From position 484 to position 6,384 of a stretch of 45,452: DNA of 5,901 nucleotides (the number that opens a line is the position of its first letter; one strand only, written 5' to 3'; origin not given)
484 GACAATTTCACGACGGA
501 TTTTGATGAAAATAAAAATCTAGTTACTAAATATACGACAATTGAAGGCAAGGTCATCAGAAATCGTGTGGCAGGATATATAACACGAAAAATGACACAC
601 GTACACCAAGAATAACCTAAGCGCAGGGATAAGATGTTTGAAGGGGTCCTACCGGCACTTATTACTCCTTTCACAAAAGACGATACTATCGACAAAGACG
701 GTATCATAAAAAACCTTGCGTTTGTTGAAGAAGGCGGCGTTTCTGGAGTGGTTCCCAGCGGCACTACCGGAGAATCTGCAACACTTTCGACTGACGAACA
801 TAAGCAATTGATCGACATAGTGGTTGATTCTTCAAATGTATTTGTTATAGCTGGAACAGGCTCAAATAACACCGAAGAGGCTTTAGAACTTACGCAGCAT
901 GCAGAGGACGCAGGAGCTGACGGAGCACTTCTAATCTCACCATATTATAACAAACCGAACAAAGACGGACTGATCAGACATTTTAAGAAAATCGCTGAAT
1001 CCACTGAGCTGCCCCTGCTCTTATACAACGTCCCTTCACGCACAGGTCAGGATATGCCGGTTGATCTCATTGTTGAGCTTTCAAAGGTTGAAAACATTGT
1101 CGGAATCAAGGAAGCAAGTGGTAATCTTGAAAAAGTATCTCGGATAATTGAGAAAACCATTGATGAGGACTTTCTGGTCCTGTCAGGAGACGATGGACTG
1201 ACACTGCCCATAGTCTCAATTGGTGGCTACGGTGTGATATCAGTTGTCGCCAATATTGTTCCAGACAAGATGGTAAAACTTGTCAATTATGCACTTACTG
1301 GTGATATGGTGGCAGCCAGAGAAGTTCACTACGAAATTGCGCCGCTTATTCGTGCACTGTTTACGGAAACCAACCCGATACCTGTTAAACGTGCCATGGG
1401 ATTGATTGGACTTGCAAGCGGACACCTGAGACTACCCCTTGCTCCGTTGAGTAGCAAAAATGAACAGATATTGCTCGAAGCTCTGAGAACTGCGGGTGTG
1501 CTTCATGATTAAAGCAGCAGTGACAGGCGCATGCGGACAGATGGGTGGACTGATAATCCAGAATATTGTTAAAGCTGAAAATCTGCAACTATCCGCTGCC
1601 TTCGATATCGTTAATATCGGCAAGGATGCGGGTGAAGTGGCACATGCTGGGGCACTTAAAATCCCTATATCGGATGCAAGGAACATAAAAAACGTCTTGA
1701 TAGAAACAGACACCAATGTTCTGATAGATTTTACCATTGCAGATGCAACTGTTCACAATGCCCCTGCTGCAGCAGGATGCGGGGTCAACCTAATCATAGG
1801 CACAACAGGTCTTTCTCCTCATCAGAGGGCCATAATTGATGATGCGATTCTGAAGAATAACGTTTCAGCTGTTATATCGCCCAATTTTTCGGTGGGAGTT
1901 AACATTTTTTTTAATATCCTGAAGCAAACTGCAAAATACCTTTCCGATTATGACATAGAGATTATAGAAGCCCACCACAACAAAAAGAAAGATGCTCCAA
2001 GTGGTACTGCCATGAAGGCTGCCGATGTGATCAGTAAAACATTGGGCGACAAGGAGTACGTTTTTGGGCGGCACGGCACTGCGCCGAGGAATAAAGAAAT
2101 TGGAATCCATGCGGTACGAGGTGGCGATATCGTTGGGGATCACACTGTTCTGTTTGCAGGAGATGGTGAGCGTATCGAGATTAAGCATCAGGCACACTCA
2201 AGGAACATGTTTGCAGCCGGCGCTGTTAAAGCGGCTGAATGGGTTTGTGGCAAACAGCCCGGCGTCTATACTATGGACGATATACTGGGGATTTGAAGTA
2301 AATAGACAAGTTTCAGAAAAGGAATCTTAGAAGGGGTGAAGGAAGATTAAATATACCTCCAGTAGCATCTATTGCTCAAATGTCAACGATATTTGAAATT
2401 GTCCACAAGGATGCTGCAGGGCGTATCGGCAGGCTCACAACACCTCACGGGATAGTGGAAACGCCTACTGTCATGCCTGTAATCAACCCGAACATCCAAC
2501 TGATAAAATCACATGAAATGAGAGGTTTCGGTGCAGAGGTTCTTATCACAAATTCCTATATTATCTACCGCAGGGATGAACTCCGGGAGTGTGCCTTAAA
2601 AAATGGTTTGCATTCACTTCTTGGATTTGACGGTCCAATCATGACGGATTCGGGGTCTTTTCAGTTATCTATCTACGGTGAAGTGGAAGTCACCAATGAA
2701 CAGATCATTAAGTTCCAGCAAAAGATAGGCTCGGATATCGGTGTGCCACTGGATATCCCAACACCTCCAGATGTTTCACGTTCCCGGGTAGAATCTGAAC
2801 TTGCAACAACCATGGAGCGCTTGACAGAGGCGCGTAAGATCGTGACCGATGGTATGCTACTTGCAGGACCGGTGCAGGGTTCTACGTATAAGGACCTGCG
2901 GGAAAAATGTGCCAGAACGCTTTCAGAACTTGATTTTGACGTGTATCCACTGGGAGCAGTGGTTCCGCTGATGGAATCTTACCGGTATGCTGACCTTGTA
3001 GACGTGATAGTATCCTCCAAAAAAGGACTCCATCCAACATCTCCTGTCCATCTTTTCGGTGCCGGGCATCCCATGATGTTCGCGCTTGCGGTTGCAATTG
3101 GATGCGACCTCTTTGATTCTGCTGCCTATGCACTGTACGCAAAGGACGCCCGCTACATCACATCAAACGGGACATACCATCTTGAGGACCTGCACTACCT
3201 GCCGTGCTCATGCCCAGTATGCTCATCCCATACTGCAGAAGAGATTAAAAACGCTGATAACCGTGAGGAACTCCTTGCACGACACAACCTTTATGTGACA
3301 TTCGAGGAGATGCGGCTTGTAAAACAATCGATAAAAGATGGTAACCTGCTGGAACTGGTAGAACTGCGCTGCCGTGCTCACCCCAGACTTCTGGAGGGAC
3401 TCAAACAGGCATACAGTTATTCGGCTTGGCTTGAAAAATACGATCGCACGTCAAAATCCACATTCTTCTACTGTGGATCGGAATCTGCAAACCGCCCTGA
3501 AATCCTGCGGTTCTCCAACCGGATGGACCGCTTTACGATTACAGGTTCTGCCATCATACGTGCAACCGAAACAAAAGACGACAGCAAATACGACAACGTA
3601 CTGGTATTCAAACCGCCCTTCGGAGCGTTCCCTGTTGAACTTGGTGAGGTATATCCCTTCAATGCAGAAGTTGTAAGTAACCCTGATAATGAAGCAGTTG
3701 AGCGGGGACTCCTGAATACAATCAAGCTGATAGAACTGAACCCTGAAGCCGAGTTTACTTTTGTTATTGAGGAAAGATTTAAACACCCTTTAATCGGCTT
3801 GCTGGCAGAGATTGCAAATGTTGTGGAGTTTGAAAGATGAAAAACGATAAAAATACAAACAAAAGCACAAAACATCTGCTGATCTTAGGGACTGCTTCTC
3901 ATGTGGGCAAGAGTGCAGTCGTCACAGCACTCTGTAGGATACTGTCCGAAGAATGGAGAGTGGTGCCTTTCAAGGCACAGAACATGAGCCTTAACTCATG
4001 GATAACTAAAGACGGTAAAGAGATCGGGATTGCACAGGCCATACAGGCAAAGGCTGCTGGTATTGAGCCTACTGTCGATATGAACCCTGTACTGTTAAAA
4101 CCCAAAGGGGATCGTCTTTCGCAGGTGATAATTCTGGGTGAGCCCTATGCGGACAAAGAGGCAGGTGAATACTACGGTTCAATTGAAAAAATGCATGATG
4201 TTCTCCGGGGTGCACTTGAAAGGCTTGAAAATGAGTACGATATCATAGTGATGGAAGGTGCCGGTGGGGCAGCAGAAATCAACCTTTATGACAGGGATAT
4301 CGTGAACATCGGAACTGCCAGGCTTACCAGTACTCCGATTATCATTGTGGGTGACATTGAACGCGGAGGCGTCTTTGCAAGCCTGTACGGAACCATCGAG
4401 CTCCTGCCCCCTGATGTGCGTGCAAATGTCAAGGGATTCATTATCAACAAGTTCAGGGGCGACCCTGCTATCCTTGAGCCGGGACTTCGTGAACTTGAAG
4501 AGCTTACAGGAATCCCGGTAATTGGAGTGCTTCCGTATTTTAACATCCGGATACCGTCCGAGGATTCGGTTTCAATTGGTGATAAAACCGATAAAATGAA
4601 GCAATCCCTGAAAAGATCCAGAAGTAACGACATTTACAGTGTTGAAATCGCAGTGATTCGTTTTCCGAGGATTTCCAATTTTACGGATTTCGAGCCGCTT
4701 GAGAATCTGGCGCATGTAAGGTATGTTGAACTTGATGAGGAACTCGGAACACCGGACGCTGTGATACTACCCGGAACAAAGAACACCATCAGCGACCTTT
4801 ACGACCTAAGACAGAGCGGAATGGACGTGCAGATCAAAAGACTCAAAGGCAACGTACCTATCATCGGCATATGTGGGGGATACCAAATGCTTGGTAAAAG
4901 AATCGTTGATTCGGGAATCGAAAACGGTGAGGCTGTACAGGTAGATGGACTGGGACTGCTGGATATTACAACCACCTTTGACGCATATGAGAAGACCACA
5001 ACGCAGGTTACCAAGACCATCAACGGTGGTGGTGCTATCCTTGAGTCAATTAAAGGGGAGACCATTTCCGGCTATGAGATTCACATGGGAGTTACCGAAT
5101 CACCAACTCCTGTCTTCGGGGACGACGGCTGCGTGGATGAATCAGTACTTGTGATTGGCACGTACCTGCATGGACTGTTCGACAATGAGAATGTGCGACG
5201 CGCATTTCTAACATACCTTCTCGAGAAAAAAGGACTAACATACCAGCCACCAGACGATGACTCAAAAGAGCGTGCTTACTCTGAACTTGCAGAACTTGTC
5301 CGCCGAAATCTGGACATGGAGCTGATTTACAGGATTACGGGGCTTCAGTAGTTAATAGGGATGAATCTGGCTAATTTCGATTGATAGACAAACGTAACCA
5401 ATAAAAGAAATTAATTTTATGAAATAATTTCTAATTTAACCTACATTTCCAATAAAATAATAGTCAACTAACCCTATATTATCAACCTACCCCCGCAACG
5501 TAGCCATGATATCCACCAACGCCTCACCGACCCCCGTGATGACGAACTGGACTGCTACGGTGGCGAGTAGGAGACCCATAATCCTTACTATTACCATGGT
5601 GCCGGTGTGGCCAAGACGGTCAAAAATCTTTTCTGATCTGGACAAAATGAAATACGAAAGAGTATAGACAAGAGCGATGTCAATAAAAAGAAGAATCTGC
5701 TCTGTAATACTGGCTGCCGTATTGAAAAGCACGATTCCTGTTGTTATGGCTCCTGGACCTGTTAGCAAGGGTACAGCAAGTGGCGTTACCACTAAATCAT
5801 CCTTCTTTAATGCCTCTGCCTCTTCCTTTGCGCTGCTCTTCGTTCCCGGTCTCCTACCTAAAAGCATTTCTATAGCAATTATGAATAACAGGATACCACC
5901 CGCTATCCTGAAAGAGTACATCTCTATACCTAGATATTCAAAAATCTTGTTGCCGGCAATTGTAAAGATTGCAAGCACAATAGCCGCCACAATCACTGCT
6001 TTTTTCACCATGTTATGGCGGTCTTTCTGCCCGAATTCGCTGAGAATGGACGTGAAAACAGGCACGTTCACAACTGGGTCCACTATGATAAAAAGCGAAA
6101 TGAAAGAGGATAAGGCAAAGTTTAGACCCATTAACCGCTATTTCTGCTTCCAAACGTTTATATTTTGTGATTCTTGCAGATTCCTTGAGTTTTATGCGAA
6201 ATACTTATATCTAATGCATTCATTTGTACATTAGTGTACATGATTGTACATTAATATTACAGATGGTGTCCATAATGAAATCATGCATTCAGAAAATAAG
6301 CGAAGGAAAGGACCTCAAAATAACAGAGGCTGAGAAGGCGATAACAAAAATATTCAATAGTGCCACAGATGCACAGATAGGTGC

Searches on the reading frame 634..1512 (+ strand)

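Call 58: search_protein_families(library=pfam, proteins=[window:634-1512:+], max_evalue=0.0001)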
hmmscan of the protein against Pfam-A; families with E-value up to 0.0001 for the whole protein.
window:634-1512:+ (292 aa): 1 family
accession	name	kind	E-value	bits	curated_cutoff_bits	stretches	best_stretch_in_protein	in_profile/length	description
PF00701.28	DHDPS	-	1.2e-93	313.5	22.1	1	2-284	2-286/289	Dihydrodipicolinate synthetase family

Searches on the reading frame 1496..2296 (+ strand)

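Call 58: search_protein_families(library=pfam, proteins=[window:1496-2296:+], max_evalue=0.0001)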
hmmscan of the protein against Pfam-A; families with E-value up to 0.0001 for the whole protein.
window:1496-2296:+ (266 aa): 2 families
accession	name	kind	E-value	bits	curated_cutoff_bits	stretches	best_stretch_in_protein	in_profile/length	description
PF05173.19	DapB_C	-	2.3e-50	170.2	27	1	134-264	1-121/121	Dihydrodipicolinate reductase, C-terminus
PF01113.26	DapB_N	-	5.3e-27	94.8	25.6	1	5-131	1-124/124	Dihydrodipicolinate reductase, N-terminus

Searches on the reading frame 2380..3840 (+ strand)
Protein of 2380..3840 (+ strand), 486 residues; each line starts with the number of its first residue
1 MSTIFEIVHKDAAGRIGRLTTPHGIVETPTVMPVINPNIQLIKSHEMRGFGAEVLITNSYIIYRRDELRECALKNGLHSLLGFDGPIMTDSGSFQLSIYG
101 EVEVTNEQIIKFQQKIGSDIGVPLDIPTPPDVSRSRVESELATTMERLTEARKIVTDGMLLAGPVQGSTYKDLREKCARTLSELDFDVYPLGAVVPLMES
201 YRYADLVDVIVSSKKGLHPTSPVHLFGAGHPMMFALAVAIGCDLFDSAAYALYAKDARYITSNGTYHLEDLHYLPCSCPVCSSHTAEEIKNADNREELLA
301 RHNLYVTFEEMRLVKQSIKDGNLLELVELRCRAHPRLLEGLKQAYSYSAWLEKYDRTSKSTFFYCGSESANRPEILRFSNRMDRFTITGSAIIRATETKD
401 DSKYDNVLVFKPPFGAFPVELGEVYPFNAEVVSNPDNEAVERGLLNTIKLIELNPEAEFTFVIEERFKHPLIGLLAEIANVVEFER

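Call 58: search_protein_families(library=pfam, proteins=[window:2380-3840:+], max_evalue=0.0001)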
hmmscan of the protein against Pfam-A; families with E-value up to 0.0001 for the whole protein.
window:2380-3840:+ (486 aa): 1 family
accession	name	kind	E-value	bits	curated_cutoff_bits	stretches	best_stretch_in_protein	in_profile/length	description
PF01702.25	TGT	-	1.1e-95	321.2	26.3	1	14-335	3-356/357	Queuine tRNA-ribosyltransferase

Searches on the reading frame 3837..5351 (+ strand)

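Call 58: search_protein_families(library=pfam, proteins=[window:3837-5351:+], max_evalue=0.0001)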
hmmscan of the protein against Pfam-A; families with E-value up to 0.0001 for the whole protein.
window:3837-5351:+ (504 aa): 3 families
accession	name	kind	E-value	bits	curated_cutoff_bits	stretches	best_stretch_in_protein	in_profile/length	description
PF07685.20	GATase_3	-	8.3e-51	172.8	27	1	270-452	1-195/196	CobB/CobQ-like glutamine amidotransferase domain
PF01656.29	CbiA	-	1e-20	74.4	25.4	1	15-235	2-112/125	CobQ/CobB/MinD/ParA nucleotide binding domain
PF13500.12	AAA_26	-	5.7e-14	52.9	27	1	13-234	2-190/198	AAA domain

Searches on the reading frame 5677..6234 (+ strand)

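Call 58: search_protein_families(library=pfam, proteins=[window:5677-6234:+], max_evalue=0.0001)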
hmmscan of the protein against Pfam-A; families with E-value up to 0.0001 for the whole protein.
window:5677-6234:+ (185 aa): 0 families

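Call 94: search_protein_families(library=pfam, proteins=[window:5677-6234:+], max_evalue=1)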
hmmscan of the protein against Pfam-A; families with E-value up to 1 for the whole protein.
window:5677-6234:+ (185 aa): 1 family
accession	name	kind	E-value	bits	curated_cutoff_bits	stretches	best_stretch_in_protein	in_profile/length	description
PF08499.17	PDEase_I_N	-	0.16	12.3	27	1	129-165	27-60/61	3'5'-cyclic nucleotide phosphodiesterase N-terminal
